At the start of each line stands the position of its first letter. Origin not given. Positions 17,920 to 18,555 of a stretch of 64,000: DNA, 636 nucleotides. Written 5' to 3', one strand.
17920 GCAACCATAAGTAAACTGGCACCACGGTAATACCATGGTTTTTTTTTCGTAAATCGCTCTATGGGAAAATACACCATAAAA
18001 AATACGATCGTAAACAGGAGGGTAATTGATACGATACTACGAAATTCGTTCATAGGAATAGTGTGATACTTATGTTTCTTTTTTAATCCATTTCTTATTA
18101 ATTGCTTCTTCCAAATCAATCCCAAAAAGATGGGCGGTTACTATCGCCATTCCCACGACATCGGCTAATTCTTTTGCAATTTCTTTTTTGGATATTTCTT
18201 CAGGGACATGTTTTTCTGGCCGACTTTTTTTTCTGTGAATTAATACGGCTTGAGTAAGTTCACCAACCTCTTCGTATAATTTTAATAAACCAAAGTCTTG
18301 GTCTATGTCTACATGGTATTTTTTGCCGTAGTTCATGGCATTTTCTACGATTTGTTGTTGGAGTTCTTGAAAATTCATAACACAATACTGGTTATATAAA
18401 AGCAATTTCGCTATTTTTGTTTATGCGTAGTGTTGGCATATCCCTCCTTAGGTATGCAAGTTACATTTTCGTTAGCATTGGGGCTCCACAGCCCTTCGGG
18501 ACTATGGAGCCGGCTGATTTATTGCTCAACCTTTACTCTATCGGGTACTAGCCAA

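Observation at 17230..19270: AT-rich (~30% GC) four-gene island: MazG-like NTP pyrophosphohydrolase, a HEPN-motif-like protein and two small membrane proteins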

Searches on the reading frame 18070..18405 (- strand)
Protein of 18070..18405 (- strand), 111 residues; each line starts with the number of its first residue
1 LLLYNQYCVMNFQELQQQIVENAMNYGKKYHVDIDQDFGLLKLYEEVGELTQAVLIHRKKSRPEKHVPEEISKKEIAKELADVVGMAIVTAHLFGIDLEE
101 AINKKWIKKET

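Call 3: search_protein_families(library=pfam, proteins=[window:18070-18405:-], max_evalue=0.1)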
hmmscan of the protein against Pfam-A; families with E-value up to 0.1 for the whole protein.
window:18070-18405:- (111 aa): 3 families
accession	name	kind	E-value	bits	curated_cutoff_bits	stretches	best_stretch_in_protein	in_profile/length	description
PF01503.22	PRA-PH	-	2.6e-06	28.2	21.3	1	42-103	33-80/86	Phosphoribosyl-ATP pyrophosphohydrolase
PF12643.12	MazG-like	-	3.4e-06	27.6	27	1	71-110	29-67/85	MazG-like family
PF03819.22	MazG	-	0.00012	22.8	22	1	42-106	9-63/74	MazG nucleotide pyrophosphohydrolase domain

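Call 4: search_protein_families(library=padloc, proteins=[window:18070-18405:-], max_evalue=1)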
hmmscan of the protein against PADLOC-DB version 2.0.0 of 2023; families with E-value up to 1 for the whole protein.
window:18070-18405:- (111 aa): 0 families

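Call 5: search_protein_families(library=ncbifam, proteins=[window:18070-18405:-], max_evalue=1)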
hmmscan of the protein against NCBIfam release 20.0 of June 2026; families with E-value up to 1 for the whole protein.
window:18070-18405:- (111 aa): 3 families
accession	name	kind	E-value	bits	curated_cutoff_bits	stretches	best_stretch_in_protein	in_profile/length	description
NF004353.0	PRK05731.2-2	equivalog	0.011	14.9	301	1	19-107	5-91/311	thiamine-phosphate kinase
NF004351.0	PRK05731.1-4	equivalog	0.02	14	324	1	51-108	54-112/321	thiamine-phosphate kinase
TIGR03188.1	histidine_hisI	equivalog_domain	0.047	13.9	42.7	0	72-102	51-81/84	phosphoribosyl-ATP diphosphatase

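Call 12: find_homologous_proteins(query=window:18070-18378:-, max_evalue=0.001)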
Query window:18070-18378:- (102 aa): 607 proteins with E <= 0.001 among 824 candidates; the best 120 are listed.
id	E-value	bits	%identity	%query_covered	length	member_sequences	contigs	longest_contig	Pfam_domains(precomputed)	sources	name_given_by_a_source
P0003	4.0e-59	215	100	100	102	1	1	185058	PF12643.13,PF01503.23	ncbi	-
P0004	2.7e-48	180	84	99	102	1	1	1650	PF01503.23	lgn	-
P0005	3.6e-48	179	85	99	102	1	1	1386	PF01503.23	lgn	-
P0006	5.7e-48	179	83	99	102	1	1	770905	PF12643.13,PF01503.23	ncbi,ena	-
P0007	6.2e-48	179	83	99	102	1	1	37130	PF03819.23,PF01503.23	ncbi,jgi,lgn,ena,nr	ncbi:hypothetical protein KKC32_00870 [Patescibacteria group bacterium]|nr:hypothetical protein [Pat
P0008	3.1e-47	176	83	99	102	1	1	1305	PF01503.23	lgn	-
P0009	3.2e-47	176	82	99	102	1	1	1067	PF03819.23,PF01503.23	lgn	-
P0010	4.9e-47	176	82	99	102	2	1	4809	PF03819.23,PF01503.23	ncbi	-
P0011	1.3e-46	174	81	99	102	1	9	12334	PF03819.23,PF01503.23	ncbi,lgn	-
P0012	3.2e-46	173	81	99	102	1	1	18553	PF12643.13,PF01503.23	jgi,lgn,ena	-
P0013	3.7e-46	173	79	99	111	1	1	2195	PF03819.23,PF01503.23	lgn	-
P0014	5.0e-46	173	82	99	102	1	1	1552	PF03819.23,PF01503.23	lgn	-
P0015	5.3e-46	173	80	99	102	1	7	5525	PF03819.23,PF12643.13,PF01503.23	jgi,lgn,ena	-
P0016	6.1e-46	172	81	98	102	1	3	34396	PF03819.23,PF01503.23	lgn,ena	-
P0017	7.8e-46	172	77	99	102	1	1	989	PF01503.23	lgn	-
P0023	3.6e-45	170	80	99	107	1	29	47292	PF12643.13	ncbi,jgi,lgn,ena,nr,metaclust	ncbi:MAG: pyrophosphatase [Candidatus Moranbacteria bacterium CG_4_9_14_3_um_filter_40_7]|nr:MAG: py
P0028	6.5e-45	169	81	99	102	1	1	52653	-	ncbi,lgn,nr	ncbi:pyrophosphatase [Candidatus Falkowbacteria bacterium]|nr:pyrophosphatase [Candidatus Falkowbact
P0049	1.1e-43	165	78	99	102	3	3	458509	PF03819.23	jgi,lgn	-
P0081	1.1e-42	162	74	96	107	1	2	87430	PF12643.13,PF01503.23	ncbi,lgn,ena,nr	ncbi:MAG: hypothetical protein O3B64_02225 [bacterium]|nr:hypothetical protein [bacterium]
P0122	1.3e-41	158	70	99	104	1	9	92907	PF01503.23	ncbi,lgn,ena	-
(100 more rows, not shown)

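Call 13: find_encoding_contigs(protein=P0006, flank=6000, max_places=2)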
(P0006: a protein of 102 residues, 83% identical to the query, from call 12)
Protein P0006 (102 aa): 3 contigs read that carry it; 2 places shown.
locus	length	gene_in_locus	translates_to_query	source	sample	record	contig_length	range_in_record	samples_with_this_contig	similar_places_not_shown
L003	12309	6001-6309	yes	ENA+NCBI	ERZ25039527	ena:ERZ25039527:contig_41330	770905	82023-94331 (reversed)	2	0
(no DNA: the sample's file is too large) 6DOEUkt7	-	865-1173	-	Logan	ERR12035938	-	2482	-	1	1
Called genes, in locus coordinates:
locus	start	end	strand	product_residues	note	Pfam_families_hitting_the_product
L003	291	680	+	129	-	PF01258:zf-dskA_traR (weak)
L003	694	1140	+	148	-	PF01252:Peptidase_A8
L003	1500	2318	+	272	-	PF09520:HinfI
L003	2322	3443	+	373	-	PF02086:MethyltransfD12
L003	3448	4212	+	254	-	PF01555:N6_N4_Mtase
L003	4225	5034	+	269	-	-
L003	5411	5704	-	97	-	-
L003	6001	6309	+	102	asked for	PF01503:PRA-PH (weak), PF12643:MazG-like (faint)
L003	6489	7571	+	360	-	PF01234:NNMT_PNMT_TEMT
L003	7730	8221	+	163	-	PF00583:Acetyltransf_1, PF13673:Acetyltransf_10 (weak), PF13508:Acetyltransf_7 (weak)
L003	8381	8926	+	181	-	PF01725:Ham1p_like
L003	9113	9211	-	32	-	-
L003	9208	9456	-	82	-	-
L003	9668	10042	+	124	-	PF07883:Cupin_2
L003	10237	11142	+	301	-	-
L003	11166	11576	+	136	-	PF03692:CxxCxxCC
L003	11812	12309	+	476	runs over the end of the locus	PF01564:Spermine_synth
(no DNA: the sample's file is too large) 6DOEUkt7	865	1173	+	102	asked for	PF01503:PRA-PH (weak), PF12643:MazG-like (faint)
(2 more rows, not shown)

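Call 14: find_encoding_contigs(protein=P0007, flank=6000, max_places=2)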
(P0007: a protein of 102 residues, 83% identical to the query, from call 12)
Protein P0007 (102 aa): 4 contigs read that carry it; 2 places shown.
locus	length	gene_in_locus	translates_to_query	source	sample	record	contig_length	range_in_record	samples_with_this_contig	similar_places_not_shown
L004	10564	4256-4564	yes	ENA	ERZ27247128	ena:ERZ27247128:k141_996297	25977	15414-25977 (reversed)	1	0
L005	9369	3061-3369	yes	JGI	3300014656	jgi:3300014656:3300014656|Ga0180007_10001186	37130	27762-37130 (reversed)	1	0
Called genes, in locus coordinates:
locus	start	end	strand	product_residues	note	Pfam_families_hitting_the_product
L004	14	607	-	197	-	PF01609:DDE_Tnp_1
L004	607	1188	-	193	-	PF14294:DUF4372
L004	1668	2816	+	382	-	PF13784:Fic_N, PF02661:Fic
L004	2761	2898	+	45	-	-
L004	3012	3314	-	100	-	-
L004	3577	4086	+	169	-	-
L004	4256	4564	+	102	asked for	PF01503:PRA-PH (weak), PF03819:MazG (faint)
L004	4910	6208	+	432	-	PF00270:DEAD, PF04851:ResIII, PF00271:Helicase_C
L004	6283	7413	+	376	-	PF14397:ATPgrasp_ST (faint), PF14398:ATPgrasp_YheCD (weak), PF08443:RimK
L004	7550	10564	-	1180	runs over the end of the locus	PF02811:PHP, PF07733:DNA_pol3_alpha, PF17657:DNA_pol3_finger, PF14579:HHH_6, PF01336:tRNA_anti-codon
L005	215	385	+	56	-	-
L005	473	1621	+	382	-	PF13784:Fic_N, PF02661:Fic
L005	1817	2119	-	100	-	-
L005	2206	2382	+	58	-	-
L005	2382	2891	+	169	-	-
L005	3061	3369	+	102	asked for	PF01503:PRA-PH (weak), PF03819:MazG (faint)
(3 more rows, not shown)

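Call 15: find_encoding_contigs(protein=P0003, flank=10000, max_places=2)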
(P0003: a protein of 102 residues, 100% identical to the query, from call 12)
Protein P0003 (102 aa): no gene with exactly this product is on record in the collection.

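Call 41: find_encoding_contigs(protein=P0049, flank=5000, max_places=2)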
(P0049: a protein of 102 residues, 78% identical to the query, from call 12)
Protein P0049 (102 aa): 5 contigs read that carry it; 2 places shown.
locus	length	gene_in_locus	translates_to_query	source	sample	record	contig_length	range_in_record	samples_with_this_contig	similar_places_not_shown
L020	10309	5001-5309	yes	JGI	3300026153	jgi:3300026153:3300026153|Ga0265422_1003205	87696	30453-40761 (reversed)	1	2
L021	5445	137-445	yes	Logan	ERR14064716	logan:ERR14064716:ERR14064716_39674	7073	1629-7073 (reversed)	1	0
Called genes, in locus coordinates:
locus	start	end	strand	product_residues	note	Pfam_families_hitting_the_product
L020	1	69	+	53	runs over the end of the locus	-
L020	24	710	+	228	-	PF00561:Abhydrolase_1 (weak), PF12146:Hydrolase_4, PF12697:Abhydrolase_6 (weak), PF06821:Ser_hydrolase (weak)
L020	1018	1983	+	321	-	PF00145:DNA_methylase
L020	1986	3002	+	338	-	-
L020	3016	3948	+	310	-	PF01909:NTP_transf_2 (faint), PF26305:CD_NTase_C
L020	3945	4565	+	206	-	PF18153:Cap15_CD_rec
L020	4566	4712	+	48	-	-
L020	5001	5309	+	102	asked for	PF03819:MazG (faint)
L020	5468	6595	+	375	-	PF08443:RimK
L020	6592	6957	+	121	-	PF24709:DUF7670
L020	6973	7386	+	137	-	PF01814:Hemerythrin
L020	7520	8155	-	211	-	-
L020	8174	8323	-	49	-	-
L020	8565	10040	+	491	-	PF00270:DEAD, PF04851:ResIII, PF00271:Helicase_C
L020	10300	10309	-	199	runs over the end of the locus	-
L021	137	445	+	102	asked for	PF03819:MazG (faint)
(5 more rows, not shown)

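Call 42: find_encoding_contigs(protein=P0023, flank=5000, max_places=3)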
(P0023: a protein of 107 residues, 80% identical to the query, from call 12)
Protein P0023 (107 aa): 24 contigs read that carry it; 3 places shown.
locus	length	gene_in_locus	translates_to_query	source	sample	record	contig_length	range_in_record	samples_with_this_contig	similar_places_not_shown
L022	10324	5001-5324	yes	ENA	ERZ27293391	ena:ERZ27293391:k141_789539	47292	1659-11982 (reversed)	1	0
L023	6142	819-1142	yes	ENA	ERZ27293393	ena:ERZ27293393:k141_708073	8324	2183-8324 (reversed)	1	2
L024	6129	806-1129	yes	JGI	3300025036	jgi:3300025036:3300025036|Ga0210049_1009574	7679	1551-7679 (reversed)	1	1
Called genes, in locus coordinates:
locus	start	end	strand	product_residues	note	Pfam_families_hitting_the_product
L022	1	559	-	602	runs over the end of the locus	PF01935:DUF87, PF02534:T4SS-DNA_transf (weak), PF10412:TrwB_AAD_bind, PF12696:TraG-D_C (faint), PF23477:zf_Tbcl_2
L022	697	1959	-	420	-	PF26449:DUF8128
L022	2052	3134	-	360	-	PF04545:Sigma70_r4, PF05066:HARE-HTH (faint)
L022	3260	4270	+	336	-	-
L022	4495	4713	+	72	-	PF24113:DUF7387 (weak)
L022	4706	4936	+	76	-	PF07927:HicA_toxin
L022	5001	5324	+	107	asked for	PF12643:MazG-like (faint)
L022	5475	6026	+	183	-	PF07963:N_methyl (faint)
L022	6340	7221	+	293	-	-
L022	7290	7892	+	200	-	PF13399:LytR_C (weak)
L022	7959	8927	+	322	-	PF13354:Beta-lactamase2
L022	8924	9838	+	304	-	-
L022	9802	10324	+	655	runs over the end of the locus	-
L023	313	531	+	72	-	PF24113:DUF7387 (weak)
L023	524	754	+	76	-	PF07927:HicA_toxin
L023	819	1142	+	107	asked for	PF12643:MazG-like (faint)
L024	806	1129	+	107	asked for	PF12643:MazG-like (faint)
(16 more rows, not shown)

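Call 43: search_solved_structures(query=window:18070-18378:-, max_evalue=0.01, show_alignments=2)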
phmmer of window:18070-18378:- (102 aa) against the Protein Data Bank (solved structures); distinct sequences matched with E-value up to 0.01: 5.
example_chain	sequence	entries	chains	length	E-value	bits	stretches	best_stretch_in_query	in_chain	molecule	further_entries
1vmg_A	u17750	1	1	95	4.9e-05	26.8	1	65-97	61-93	Hypothetical protein SSO3215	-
2q73_A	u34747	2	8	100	0.0028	21.2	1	28-96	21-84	Hypothetical protein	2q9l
2q5z_A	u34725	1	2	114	0.0037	20.8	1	28-95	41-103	Hypothetical protein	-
5ie9_A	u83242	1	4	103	0.005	20.4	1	31-94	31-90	Nucleotide pyrophosphohydrolase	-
2gta_A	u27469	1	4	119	0.0082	19.7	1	31-95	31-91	Hypothetical protein ypjD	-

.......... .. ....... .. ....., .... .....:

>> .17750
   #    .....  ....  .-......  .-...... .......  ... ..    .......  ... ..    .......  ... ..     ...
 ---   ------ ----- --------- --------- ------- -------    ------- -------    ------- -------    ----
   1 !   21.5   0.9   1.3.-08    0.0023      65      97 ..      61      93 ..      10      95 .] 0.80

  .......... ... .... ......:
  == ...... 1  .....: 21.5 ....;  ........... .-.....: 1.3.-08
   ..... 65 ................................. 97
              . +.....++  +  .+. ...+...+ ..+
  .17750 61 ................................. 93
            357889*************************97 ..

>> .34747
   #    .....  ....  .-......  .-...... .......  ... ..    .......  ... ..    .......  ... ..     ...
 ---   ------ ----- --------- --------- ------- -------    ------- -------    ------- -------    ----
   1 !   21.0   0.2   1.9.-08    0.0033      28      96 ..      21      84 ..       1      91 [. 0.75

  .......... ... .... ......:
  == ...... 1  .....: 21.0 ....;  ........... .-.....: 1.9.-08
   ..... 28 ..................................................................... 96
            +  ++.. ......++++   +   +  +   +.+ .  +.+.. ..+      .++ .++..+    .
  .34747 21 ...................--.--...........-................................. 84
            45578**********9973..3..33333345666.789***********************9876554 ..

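Call 74: search_protein_families(library=phrogs, proteins=[window:18070-18378:-], max_evalue=0.01)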
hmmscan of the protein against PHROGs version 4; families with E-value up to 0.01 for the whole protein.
window:18070-18378:- (102 aa): 4 families
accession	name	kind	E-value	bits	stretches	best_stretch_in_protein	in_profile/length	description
phrog_715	-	other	1.3e-05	26.5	1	26-97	27-98/123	MazG-like pyrophosphatase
phrog_4856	-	other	0.00018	22.3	1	21-78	82-138/195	nucleoside triphosphate pyrophosphohydrolase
phrog_2245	-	other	0.0013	19.6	1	16-88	119-187/218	nucleoside triphosphate pyrophosphohydrolase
phrog_1247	-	other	0.0031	17.6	1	31-75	153-186/444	MazG-like pyrophosphatase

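Call 78: find_encoding_contigs(protein=P0122, flank=5000, max_places=4)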
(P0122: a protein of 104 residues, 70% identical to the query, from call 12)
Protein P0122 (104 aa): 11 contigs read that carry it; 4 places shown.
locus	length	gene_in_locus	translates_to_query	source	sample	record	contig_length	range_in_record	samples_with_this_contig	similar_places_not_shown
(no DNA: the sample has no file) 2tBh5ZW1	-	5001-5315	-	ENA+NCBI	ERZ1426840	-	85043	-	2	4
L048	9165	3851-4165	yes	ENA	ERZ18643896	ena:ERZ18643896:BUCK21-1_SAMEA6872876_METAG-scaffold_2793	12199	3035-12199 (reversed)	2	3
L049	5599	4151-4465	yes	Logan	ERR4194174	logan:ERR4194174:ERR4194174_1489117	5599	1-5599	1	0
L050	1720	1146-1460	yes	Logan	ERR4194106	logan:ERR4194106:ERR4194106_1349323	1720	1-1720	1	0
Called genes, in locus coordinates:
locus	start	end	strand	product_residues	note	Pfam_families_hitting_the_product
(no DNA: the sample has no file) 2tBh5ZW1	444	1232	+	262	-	PF01555:N6_N4_Mtase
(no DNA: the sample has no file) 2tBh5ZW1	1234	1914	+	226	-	PF05315:ICEA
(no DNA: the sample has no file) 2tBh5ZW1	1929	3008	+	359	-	PF02086:MethyltransfD12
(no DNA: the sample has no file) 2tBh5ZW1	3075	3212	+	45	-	-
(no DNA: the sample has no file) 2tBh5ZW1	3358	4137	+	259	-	-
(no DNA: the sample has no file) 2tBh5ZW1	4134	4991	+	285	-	-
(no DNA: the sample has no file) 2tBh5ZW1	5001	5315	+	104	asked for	PF01503:PRA-PH (weak)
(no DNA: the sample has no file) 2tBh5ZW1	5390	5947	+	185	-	PF02698:DUF218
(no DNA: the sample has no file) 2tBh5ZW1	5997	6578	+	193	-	-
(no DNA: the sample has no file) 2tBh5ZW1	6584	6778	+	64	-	-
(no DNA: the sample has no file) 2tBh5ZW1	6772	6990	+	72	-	-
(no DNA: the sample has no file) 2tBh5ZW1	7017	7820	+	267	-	-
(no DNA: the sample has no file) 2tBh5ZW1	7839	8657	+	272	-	PF01177:Asp_Glu_race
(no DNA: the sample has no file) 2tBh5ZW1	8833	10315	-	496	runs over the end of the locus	PF07728:AAA_5 (faint), PF00004:AAA, PF17862:AAA_lid_3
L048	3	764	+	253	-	?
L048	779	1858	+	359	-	PF02086:MethyltransfD12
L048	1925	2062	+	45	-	-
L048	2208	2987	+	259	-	-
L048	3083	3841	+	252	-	-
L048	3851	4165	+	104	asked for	PF01503:PRA-PH (weak)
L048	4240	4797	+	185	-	PF02698:DUF218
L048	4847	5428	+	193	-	-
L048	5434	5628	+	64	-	-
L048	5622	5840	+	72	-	-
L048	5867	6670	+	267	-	-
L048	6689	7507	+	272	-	PF01177:Asp_Glu_race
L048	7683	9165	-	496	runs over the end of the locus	PF07728:AAA_5 (faint), PF00004:AAA, PF17862:AAA_lid_3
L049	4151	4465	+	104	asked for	PF01503:PRA-PH (weak)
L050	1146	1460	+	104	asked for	PF01503:PRA-PH (weak)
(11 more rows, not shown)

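Call 79: find_encoding_contigs(protein=P0028, flank=5000, max_places=2)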
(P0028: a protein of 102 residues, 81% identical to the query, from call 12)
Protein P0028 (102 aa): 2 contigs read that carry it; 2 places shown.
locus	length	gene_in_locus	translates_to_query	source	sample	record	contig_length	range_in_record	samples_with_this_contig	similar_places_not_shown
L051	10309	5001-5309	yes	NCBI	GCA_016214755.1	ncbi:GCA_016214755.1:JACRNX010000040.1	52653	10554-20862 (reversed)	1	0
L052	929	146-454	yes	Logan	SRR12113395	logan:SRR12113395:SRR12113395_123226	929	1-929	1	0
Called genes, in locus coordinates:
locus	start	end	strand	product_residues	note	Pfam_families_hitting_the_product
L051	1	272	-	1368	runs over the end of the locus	-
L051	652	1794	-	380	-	PF18915:DUF5667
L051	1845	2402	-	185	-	PF07638:Sigma70_ECF (weak), PF04542:Sigma70_r2, PF08281:Sigma70_r4_2, PF04545:Sigma70_r4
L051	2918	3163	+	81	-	PF12728:HTH_17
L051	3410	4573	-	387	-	PF09314:DUF1972 (faint), PF20706:GT4-conflict, PF13439:Glyco_transf_4, PF13579:Glyco_trans_4_4, PF00534:Glycos_transf_1, PF13692:Glyco_trans_1_4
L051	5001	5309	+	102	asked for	-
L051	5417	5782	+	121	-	PF24709:DUF7670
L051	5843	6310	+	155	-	PF03692:CxxCxxCC (weak)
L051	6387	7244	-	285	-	-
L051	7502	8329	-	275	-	-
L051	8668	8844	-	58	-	-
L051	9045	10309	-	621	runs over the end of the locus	-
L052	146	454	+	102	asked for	-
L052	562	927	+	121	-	PF24709:DUF7670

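Call 81: search_protein_families(library=pfam, proteins=[L003:4225-5034:+, L003:5411-5704:-, L004:3577-4086:+, L048:3083-3841:+, L048:2208-2987:+], max_evalue=0.01)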
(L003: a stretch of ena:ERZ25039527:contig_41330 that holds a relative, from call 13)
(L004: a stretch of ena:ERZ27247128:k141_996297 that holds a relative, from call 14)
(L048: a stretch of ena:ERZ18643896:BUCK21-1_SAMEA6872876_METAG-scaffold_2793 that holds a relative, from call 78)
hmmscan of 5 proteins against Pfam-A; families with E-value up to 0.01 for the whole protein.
L003:4225-5034:+ (269 aa): 1 family
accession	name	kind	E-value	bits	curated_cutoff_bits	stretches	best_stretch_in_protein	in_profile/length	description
PF00533.33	BRCT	-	0.0094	16.6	21.3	0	130-217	19-78/78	BRCA1 C Terminus (BRCT) domain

L003:5411-5704:- (97 aa): 1 family
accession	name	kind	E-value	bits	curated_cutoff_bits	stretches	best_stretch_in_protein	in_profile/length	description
PF13490.11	zf-HC2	-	0.0086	16.6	22.2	1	23-41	15-33/35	Putative zinc-finger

L004:3577-4086:+ (169 aa): 1 family
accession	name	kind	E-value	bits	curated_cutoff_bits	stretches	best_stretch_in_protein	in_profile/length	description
PF02661.23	Fic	-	0.00012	23.3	24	1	51-87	51-92/93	Fic/DOC family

L048:3083-3841:+ (252 aa): 0 families

L048:2208-2987:+ (259 aa): 0 families

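Call 91: find_related_loci(query=window:18070-18378:-, collection=viral_contigs, flank=5000)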
Query window:18070-18378:- (102 aa) in viral_contigs; peptide patterns used: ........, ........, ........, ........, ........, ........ (x = any residue, [..] = any of these).
13 stretches matched a pattern, but none encodes a relative of the query by tblastn (E <= 1e-3).

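Call 93: find_related_loci(query=A7, collection=viral_contigs, flank=6000)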
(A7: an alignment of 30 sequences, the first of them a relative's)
Query A7 (102 aa) in viral_contigs; peptide patterns used: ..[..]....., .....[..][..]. (x = any residue, [..] = any of these).
125 stretches matched a pattern, but none encodes a relative of the query by tblastn (E <= 1e-3).
